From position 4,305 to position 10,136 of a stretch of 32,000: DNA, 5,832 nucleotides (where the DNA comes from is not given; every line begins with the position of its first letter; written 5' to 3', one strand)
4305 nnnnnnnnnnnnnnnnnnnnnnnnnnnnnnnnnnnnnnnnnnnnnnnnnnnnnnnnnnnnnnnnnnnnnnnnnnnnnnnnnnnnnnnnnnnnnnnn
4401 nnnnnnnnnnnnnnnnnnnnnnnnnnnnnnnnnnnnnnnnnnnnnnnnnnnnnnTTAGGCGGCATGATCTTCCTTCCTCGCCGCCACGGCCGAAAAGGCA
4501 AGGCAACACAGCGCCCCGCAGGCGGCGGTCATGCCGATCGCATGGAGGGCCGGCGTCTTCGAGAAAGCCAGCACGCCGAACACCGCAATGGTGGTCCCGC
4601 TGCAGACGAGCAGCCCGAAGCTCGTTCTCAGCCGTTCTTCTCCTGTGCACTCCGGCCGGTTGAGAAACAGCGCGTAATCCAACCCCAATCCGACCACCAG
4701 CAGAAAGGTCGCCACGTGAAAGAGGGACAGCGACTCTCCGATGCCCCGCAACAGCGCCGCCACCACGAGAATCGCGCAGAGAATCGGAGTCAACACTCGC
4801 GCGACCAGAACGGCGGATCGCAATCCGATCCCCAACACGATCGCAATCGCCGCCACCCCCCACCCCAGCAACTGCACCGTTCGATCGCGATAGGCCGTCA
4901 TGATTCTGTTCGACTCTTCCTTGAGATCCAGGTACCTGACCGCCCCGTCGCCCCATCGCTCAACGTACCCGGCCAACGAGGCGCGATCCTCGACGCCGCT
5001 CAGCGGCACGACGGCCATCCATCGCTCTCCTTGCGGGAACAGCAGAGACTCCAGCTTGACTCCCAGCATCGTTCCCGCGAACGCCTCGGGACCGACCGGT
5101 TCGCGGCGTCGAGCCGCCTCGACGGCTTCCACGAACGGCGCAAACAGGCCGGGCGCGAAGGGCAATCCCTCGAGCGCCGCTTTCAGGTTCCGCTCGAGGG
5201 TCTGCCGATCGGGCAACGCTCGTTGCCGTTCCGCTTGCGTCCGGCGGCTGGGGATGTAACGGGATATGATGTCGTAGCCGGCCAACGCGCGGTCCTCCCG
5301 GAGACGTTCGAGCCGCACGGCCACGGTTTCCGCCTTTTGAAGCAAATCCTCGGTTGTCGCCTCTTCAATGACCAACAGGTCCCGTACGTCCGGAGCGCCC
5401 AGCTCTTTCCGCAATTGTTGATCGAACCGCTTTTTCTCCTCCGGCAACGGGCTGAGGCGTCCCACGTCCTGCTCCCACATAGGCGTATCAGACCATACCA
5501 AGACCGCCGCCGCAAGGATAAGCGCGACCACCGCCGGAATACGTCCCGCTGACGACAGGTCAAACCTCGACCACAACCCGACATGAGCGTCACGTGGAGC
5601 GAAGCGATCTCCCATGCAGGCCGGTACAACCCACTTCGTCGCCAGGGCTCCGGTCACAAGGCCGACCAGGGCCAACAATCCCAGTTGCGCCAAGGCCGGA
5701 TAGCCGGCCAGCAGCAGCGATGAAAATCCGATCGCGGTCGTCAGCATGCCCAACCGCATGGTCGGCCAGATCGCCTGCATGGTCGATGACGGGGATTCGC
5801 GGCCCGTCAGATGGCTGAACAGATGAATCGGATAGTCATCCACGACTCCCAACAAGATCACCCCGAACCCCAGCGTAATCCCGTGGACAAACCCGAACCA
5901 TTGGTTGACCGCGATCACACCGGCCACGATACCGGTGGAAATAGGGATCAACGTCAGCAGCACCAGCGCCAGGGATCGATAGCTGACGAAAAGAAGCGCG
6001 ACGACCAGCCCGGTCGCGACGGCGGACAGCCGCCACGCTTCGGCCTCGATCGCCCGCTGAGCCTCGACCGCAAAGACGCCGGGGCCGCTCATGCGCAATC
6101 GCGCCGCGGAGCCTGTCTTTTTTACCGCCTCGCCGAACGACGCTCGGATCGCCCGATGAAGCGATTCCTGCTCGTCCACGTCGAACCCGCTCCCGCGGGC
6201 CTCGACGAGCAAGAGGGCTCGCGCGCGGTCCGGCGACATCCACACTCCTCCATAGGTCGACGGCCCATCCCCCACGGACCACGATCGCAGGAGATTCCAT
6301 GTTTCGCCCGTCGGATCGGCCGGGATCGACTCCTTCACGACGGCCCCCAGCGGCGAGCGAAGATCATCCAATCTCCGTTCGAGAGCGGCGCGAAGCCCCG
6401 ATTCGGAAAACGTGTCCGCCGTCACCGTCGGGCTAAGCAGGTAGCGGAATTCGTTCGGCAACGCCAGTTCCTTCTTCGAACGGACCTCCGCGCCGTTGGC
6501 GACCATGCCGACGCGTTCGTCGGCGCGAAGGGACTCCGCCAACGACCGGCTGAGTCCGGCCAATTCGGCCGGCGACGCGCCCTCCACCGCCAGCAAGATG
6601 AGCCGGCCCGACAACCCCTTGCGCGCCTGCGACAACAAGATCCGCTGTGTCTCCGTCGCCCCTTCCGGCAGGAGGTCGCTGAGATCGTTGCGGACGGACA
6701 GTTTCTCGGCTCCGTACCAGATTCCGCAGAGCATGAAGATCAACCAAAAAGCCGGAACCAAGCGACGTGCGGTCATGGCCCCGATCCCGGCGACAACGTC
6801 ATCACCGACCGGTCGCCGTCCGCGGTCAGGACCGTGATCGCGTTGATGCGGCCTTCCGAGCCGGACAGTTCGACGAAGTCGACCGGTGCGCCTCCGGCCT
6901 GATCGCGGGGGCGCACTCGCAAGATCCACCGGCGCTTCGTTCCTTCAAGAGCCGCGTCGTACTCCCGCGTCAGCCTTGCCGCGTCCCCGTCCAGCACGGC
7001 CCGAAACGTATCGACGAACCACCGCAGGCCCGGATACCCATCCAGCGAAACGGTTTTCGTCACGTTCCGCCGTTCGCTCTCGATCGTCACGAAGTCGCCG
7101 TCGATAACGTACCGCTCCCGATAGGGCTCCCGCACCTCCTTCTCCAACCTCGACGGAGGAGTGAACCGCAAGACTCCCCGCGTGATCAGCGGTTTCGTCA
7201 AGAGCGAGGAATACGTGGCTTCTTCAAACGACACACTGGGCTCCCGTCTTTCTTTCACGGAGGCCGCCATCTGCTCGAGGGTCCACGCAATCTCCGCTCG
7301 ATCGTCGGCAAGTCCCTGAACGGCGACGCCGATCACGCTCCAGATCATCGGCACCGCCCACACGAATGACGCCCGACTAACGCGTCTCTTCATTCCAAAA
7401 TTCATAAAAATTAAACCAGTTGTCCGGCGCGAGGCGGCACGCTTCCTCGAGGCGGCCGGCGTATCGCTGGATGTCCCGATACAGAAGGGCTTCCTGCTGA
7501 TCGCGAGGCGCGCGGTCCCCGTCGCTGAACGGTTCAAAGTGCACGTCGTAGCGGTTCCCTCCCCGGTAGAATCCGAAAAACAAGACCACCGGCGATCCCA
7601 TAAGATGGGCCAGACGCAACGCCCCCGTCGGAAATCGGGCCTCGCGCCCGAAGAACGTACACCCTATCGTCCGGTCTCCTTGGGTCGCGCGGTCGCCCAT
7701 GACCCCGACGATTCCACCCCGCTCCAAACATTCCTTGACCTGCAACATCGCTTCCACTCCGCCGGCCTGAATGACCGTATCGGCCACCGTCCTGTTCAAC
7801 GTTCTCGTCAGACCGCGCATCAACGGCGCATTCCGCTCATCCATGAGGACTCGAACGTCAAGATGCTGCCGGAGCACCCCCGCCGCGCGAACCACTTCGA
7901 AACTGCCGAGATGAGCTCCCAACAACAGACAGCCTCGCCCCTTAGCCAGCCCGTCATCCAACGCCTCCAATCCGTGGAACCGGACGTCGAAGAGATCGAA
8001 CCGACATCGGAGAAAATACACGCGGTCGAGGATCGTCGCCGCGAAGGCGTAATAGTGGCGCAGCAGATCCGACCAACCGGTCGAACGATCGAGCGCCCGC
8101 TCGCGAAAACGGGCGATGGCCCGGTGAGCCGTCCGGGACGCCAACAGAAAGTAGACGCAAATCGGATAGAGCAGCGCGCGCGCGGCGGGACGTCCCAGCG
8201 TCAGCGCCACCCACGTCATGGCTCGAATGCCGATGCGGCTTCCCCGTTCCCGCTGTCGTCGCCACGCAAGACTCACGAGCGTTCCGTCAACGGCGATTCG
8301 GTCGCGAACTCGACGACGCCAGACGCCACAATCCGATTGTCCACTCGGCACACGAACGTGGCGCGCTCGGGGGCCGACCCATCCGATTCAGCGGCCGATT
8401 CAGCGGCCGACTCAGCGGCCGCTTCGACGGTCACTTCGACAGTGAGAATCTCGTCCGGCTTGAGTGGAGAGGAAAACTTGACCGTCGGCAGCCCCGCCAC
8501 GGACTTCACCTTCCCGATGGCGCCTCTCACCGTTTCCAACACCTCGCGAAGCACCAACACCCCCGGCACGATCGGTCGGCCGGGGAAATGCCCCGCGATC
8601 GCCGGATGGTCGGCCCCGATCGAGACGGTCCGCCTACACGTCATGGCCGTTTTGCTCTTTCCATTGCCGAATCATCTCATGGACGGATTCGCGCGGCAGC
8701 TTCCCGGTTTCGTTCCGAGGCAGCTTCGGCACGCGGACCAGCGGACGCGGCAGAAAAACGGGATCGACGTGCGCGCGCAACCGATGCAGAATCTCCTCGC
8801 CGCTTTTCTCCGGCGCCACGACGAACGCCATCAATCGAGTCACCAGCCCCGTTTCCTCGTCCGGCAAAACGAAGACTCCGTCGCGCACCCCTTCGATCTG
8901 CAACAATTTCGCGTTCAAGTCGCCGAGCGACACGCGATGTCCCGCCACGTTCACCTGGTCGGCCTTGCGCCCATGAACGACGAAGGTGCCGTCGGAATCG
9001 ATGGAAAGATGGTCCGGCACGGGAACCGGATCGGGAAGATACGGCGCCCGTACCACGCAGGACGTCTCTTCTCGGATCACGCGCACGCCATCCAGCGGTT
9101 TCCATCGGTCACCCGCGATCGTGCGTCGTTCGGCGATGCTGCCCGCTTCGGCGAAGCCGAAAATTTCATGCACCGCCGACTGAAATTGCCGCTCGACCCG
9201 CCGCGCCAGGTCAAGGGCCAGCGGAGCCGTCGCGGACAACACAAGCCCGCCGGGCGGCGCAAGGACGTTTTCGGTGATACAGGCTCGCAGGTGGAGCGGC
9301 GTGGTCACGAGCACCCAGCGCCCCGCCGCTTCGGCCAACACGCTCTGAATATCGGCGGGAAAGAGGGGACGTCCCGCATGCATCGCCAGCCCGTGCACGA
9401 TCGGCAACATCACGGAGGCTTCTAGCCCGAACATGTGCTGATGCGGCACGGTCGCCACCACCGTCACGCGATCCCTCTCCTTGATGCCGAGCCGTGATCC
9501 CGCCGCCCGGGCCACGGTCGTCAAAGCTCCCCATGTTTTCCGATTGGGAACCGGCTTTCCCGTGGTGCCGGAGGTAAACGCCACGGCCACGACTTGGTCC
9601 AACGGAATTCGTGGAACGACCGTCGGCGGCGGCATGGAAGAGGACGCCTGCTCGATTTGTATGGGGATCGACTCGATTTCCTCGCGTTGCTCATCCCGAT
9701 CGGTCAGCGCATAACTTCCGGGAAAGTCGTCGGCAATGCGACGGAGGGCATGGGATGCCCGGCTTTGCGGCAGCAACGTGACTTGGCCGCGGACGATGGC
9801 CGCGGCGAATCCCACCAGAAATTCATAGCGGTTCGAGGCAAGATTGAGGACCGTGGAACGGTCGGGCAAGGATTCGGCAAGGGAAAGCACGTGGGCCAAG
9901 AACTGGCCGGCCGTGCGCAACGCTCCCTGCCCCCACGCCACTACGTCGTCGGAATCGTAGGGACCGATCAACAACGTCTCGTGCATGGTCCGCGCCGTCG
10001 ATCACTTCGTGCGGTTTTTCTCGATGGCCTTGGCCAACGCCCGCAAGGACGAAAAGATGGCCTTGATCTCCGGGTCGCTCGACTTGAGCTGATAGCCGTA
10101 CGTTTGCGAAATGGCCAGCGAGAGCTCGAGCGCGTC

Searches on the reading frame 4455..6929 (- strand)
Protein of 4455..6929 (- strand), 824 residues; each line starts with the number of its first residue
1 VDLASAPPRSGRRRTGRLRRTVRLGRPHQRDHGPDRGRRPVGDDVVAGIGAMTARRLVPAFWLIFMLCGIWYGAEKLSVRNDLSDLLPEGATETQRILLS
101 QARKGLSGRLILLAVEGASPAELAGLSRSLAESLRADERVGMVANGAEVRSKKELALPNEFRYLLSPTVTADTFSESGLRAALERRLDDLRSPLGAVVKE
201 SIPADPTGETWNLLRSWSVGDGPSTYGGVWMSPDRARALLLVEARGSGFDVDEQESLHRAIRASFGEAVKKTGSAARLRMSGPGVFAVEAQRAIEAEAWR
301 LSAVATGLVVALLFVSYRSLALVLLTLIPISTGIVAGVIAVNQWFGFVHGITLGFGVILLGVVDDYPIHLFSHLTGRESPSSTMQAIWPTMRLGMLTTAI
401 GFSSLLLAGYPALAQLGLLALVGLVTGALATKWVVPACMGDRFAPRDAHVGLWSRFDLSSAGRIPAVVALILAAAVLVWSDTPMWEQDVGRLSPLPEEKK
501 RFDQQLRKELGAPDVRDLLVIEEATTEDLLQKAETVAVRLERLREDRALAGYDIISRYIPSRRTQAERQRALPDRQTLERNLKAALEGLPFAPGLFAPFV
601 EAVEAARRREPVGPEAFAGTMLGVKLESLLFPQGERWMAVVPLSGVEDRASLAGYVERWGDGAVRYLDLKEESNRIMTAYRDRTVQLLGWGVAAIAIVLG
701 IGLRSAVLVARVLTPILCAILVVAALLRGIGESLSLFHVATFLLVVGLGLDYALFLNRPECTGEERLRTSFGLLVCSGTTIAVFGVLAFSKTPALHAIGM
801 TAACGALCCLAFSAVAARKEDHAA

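Call 12: search_protein_families(library=pfam, proteins=[window:4455-6929:-], max_evalue=0.001)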
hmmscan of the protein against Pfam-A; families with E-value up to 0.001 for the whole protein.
window:4455-6929:- (824 aa): 1 family
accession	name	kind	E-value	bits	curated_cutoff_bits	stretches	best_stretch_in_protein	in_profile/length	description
PF03176.21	MMPL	-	8.1e-16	58.3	20.5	1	228-440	78-300/333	MMPL family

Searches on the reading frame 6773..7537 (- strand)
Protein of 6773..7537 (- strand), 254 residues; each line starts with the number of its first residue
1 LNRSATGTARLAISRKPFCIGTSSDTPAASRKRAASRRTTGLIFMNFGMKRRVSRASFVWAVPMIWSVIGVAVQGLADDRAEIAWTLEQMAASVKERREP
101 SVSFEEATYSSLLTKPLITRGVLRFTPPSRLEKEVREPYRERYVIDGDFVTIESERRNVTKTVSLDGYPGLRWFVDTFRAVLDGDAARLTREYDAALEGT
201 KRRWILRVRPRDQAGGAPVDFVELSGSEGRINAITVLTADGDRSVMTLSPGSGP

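Call 12: search_protein_families(library=pfam, proteins=[window:6773-7537:-], max_evalue=0.001)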
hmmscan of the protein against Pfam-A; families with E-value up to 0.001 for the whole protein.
window:6773-7537:- (254 aa): 1 family
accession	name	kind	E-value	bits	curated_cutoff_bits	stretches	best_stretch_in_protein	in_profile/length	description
PF19574.5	LolA_3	-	1.1e-14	54.6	23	1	100-244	22-165/192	Outer membrane lipoprotein carrier protein LolA-like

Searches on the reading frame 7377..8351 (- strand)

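Call 12: search_protein_families(library=pfam, proteins=[window:7377-8351:-], max_evalue=0.001)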
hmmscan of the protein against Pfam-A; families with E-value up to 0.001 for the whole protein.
window:7377-8351:- (324 aa): 1 family
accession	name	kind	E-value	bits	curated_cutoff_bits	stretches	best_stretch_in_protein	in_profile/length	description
PF03279.18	Lip_A_acyltrans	-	1.3e-10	41.4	22.3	1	124-319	106-293/295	Bacterial lipid A biosynthesis acyltransferase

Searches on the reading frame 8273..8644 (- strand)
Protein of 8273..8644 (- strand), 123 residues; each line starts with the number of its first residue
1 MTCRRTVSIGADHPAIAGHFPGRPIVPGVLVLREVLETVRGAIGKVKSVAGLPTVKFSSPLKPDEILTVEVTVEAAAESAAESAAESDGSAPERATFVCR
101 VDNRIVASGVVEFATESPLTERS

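Call 81: search_protein_families(library=pfam, proteins=[window:8273-8644:-], max_evalue=0.001)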
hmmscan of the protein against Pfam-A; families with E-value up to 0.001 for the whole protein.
window:8273-8644:- (123 aa): 1 family
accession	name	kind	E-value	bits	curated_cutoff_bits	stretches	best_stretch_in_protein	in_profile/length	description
PF07977.19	FabA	-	2.6e-06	27.5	23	1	8-78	32-115/138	FabA-like domain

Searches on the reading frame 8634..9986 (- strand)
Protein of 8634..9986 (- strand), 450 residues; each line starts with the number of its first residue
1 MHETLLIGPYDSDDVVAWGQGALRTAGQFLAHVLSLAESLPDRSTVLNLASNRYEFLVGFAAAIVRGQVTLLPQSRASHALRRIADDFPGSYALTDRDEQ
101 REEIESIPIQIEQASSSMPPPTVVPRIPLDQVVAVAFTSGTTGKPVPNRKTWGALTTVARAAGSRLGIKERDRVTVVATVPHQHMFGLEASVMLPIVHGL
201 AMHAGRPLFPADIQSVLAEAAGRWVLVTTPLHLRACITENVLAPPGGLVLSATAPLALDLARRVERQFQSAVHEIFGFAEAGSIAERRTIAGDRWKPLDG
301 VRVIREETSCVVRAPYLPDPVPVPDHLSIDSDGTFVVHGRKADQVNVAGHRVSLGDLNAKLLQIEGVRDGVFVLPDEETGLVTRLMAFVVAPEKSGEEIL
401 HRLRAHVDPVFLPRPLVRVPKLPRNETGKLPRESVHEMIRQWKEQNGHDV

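Call 12: search_protein_families(library=pfam, proteins=[window:8634-9986:-], max_evalue=0.001)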
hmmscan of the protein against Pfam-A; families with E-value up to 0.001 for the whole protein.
window:8634-9986:- (450 aa): 2 families
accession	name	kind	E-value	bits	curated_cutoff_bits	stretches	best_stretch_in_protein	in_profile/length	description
PF00501.34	AMP-binding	-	2.1e-16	60.2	29.9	1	29-289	27-329/384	AMP-binding enzyme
PF13193.12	AMP-binding_C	-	5e-06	27.8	24.5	1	370-429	15-76/76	AMP-binding enzyme C-terminal domain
